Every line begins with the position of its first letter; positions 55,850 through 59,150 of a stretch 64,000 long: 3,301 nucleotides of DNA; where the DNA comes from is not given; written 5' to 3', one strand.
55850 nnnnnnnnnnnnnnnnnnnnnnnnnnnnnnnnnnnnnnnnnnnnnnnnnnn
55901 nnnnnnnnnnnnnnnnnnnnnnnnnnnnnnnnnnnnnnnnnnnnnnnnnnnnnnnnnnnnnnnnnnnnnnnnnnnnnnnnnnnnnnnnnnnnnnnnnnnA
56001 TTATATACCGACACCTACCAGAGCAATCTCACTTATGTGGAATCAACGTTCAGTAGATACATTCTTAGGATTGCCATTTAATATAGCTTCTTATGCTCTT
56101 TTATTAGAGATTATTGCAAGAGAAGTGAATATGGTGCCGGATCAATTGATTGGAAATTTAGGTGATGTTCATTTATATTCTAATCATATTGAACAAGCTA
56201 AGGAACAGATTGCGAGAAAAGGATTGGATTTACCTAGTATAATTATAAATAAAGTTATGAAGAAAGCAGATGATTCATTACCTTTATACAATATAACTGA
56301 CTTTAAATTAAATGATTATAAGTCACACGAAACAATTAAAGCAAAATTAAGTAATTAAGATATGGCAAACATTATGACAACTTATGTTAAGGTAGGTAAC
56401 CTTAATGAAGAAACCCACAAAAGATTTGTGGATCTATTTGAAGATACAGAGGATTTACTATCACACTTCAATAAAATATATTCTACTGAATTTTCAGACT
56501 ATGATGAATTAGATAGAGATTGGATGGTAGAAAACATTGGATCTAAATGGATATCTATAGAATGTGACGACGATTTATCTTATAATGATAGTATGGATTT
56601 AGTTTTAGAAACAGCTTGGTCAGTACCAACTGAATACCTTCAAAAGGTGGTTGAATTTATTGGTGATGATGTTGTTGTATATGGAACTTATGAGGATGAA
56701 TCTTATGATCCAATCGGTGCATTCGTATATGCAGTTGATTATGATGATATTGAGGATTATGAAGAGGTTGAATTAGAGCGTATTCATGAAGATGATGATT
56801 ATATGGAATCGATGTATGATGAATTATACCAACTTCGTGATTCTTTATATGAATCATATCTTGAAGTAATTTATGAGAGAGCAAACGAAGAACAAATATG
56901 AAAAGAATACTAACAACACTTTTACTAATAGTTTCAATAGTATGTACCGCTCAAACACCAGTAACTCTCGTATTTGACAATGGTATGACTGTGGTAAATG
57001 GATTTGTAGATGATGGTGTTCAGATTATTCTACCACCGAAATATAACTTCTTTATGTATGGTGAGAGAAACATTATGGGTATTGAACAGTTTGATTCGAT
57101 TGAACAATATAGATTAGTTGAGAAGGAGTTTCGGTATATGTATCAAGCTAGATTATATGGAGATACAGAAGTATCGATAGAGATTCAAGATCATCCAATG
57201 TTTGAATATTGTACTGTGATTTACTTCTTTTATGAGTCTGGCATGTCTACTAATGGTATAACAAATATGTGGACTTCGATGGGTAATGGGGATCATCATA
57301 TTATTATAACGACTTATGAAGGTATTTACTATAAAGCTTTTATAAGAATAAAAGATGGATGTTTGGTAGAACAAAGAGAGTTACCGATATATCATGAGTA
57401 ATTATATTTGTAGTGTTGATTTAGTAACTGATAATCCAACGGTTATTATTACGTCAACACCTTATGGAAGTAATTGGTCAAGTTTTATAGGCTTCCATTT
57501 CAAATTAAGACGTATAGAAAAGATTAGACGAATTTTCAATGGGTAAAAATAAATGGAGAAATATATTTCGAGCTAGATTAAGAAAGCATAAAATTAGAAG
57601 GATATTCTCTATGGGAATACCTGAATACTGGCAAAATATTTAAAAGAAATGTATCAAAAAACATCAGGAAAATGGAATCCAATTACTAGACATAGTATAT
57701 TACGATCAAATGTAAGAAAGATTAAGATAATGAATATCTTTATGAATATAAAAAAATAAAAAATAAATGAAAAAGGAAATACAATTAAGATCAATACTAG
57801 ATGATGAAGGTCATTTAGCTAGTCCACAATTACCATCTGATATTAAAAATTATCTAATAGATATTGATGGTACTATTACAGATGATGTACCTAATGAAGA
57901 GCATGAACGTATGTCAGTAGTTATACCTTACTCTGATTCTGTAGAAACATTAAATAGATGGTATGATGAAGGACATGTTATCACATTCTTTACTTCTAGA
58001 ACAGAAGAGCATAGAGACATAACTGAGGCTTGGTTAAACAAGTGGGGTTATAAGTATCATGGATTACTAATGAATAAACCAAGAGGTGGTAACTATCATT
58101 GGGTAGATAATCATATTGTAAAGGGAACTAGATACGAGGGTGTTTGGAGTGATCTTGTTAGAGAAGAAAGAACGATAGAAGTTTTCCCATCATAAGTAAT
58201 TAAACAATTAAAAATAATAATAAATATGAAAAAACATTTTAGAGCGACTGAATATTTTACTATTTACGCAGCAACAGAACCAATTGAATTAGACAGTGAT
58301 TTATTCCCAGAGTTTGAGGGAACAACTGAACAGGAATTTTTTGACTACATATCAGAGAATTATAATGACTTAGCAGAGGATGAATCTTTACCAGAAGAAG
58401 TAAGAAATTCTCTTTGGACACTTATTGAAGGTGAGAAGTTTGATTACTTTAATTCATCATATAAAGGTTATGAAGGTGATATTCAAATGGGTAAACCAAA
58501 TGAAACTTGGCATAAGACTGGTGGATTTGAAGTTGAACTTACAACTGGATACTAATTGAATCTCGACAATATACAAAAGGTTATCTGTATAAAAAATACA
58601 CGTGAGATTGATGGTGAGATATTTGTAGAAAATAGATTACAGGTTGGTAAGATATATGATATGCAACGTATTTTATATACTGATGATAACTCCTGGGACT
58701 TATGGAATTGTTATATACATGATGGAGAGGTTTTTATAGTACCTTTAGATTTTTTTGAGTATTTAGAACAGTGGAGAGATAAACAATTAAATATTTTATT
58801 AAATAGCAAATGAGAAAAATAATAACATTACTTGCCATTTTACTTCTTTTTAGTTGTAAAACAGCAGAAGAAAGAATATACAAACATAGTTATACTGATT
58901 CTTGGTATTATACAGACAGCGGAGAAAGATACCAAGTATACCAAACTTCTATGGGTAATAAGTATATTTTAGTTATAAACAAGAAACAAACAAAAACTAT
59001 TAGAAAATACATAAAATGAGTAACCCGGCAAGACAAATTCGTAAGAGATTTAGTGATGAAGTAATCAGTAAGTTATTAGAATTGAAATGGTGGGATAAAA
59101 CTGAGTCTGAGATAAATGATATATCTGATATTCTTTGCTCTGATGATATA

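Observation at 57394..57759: Three tandem, overlapping tiny Fam-D ORFs in a 365-bp gap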

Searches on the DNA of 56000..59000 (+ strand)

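Call 5: search_dna_similar(query=window:56000-59000:+, collection=phages, mode=distant, max_rows=20)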
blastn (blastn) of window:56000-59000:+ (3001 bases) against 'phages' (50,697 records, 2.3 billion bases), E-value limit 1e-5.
Records with a match: 164; places in all: 164; records where one place covers at least 80% of the query: 0.
Best place of each record, by identity: 90-95% 1; 80-90% 142; 60-80% 21.
By first word of the organism name: Escherichia 43; Vibrio 23; Erwinia 17; Bacillus 17; Salmonella 13; Acinetobacter 10; Serratia 7; Shigella 6; Cellulophaga 5; Flavobacterium 4; and 10 more.
By host as written in the record: - 30; Escherichia coli 12; Escherichia coli O157:H7 10; Acinetobacter baumannii 7; Escherichia coli K-12 MG1655 6; Serratia sp. ATCC 39006 6; Bacillus thuringiensis subsp. kurstaki 5; Flavobacterium sp. LMO8 4; and 60 more.
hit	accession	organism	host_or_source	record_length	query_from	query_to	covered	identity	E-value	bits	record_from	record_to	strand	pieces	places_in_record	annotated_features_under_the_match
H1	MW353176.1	Flavobacterium phage vB_FspM_immuto_3-5A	Flavobacterium sp. LMO8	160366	14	211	7%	81.8%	7e-47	196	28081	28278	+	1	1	thymidylate synthase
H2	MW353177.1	Flavobacterium phage vB_FspM_immuto_13-6C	Flavobacterium sp. LMO8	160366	14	211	7%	81.8%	7e-47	196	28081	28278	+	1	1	thymidylate synthase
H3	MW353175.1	Flavobacterium phage vB_FspM_immuto_2-6A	Flavobacterium sp. LMO8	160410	14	211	7%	81.3%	3e-45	191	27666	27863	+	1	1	thymidylate synthase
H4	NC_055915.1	Flavobacterium phage vB_FspM_immuto_2-6A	Flavobacterium sp. LMO8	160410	14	211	7%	81.3%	3e-45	191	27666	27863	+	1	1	thymidylate synthase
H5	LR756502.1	uncultured phage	metagenomic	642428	33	243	7%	72.0%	2e-22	115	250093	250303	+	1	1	record has no annotation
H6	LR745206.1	uncultured phage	metagenomic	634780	66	213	5%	70.6%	3e-6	62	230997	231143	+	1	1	record has no annotation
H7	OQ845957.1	Escherichia phage pEC-M719-6WT.1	Escherichia coli M719-6WT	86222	39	133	3%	77.1%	2e-9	72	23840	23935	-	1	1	thymidylate synthase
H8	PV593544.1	Salmonella phage PK6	Salmonella enterica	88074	39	122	3%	78.8%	7e-9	70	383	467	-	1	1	thymidylate synthase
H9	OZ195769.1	Vibrio phage D482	Seawater and oysters mix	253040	26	104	3%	81.0%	2e-10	76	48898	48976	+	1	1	thymidylate synthase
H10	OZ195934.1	Vibrio phage D483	Seawater and oysters mix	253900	26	104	3%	81.0%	2e-10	76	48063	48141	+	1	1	thymidylate synthase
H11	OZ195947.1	Vibrio phage D525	Seawater and oysters mix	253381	26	104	3%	81.0%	2e-10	76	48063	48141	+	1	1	thymidylate synthase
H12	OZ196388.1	Vibrio phage D485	Seawater and oysters mix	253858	26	104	3%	81.0%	2e-10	76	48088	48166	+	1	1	thymidylate synthase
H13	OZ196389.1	Vibrio phage D490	Seawater and oysters mix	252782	26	104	3%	81.0%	2e-10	76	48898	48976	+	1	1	thymidylate synthase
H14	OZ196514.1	Vibrio phage K575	Seawater and oysters mix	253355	26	104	3%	81.0%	2e-10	76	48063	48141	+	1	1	thymidylate synthase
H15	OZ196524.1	Vibrio phage K491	Seawater and oysters mix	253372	26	104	3%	81.0%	2e-10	76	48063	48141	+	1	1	thymidylate synthase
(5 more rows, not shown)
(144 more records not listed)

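Call 50: search_rna_families(source=window, start=56800, end=58300, threshold=evalue, max_evalue=1)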
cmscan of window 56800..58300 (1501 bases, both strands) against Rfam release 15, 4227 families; matches with E-value up to 1: 1.
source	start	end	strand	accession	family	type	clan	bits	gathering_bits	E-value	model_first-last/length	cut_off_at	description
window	57286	57363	-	RF04195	MIR6217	Gene; miRNA;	-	18.5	110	0.26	74-155/228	no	MIR6217 microRNA precursor family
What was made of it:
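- On Arginine-rich-motif RNA-binding peptides (lambda N type): No Rfam element is present (call 50).
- Rfam gives nothing (call 50).
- Tried and rejected: Rfam found nothing (call 50).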

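Call 70: search_dna_similar(query=window:57394-57766:+, collection=phages, mode=distant, max_evalue=1, max_rows=10)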
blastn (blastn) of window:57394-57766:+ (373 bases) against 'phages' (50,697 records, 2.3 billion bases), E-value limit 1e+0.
Records with a match: 12; places in all: 12; records where one place covers at least 80% of the query: 0.
Best place of each record, by identity: >=99% 2; 90-95% 5; 80-90% 5.
By first word of the organism name: Escherichia 3; Bacteroides 3; Clostridium 3; Bacillus 2; Enterocloster 1.
By host as written in the record: Escherichia coli 2; Bacillus cereus 2; Clostridium botulinum type C strain C-Stockholm 2; Escherichia coli NCTC 12079 1; Enterocloster bolteae DA473 1; Bacteroides intestinalis DSM 108646 1; Clostridium botulinum D str. 1873 1; Bacteroides thetaiotaomicron VPI-5485 1; and 1 more.
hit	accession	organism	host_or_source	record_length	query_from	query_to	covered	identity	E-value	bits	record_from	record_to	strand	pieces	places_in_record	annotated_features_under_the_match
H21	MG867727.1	Escherichia phage vB_EcoM-G28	Escherichia coli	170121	240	277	10%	84.2%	1e-1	43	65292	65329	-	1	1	hypothetical protein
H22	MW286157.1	Escherichia phage vB_EcoM-BECP11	Escherichia coli NCTC 12079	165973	240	277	10%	84.2%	1e-1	43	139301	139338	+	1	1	hypothetical protein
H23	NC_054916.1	Escherichia phage vB_EcoM-G28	Escherichia coli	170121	240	277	10%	84.2%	1e-1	43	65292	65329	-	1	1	internal virion protein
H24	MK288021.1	Bacillus phage pW2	Bacillus cereus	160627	322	353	9%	87.5%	4e-1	41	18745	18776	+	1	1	hypothetical protein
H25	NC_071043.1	Bacillus phage pW2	Bacillus cereus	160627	322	353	9%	87.5%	4e-1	41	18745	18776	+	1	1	hypothetical protein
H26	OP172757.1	Enterocloster phage CB473P3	Enterocloster bolteae DA473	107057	238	267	8%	90.0%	4e-1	42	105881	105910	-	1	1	hypothetical protein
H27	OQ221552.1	Bacteroides phage PhiCrAssBcn17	Bacteroides intestinalis DSM 108646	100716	26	55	8%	90.0%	4e-1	42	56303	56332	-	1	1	tail hyaluronidase/tail fiber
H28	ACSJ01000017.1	Clostridium phage D-1873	Clostridium botulinum D str. 1873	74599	241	267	7%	92.6%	4e-1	41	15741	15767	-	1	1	conserved hypothetical phage-related protein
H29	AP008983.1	Clostridium phage c-st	Clostridium botulinum type C strain ...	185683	241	267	7%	92.6%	4e-1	41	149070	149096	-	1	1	conserved hypothetical phage-related protein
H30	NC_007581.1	Clostridium phage c-st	Clostridium botulinum type C strain ...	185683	241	267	7%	92.6%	4e-1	41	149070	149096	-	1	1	conserved hypothetical phage-related protein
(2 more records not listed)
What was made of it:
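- Tried and rejected: There is no match to the gap (call 70).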

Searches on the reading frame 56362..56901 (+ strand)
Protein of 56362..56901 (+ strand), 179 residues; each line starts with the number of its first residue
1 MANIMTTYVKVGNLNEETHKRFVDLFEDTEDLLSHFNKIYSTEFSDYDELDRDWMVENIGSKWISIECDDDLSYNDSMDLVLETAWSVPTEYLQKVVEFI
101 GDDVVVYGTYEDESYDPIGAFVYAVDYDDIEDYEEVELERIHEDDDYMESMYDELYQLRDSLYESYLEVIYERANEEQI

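Call 44: search_protein_families(library=phrogs, max_evalue=0.001, proteins=[window:56362-56901:+])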
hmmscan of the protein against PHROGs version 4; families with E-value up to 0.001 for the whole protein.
window:56362-56901:+ (179 aa): 1 family
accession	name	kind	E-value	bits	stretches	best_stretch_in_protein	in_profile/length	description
phrog_20518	-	unknown function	1.7e-05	25.9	1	51-119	107-174/177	-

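Call 81: search_protein_families(library=pfam, max_evalue=0.01, proteins=[window:56362-56898:+])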
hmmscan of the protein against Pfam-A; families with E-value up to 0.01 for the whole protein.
window:56362-56898:+ (179 aa): 0 families

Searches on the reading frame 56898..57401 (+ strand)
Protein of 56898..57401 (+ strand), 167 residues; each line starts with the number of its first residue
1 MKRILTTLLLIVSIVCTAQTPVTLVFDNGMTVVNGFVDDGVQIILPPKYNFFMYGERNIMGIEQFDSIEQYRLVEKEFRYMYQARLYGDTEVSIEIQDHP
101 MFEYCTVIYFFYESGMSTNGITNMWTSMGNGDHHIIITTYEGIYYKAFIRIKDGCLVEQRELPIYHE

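Call 14: find_related_loci(query=window:56898-57398:+, collection=viral_contigs, flank=4000)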
Query window:56898-57398:+ (167 aa) in viral_contigs; peptide patterns used: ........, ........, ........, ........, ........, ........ (x = any residue, [..] = any of these).
32 stretches matched a pattern, but none encodes a relative of the query by tblastn (E <= 1e-3).

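Call 43: search_protein_families(library=pfam, max_evalue=0.001, proteins=[window:56898-57401:+])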
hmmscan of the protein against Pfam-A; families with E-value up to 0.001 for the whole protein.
window:56898-57401:+ (167 aa): 0 families

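Call 44: search_protein_families(library=phrogs, max_evalue=0.001, proteins=[window:56898-57401:+])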
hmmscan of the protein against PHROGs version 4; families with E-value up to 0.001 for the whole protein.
window:56898-57401:+ (167 aa): 0 families
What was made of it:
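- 56898..57401 (+): Upstream gene, 167 aa, with a signal-peptide-like N-terminus. It is context only and is not always the trio's neighbour. It has no Pfam or PHROG hit (calls 43, 44).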
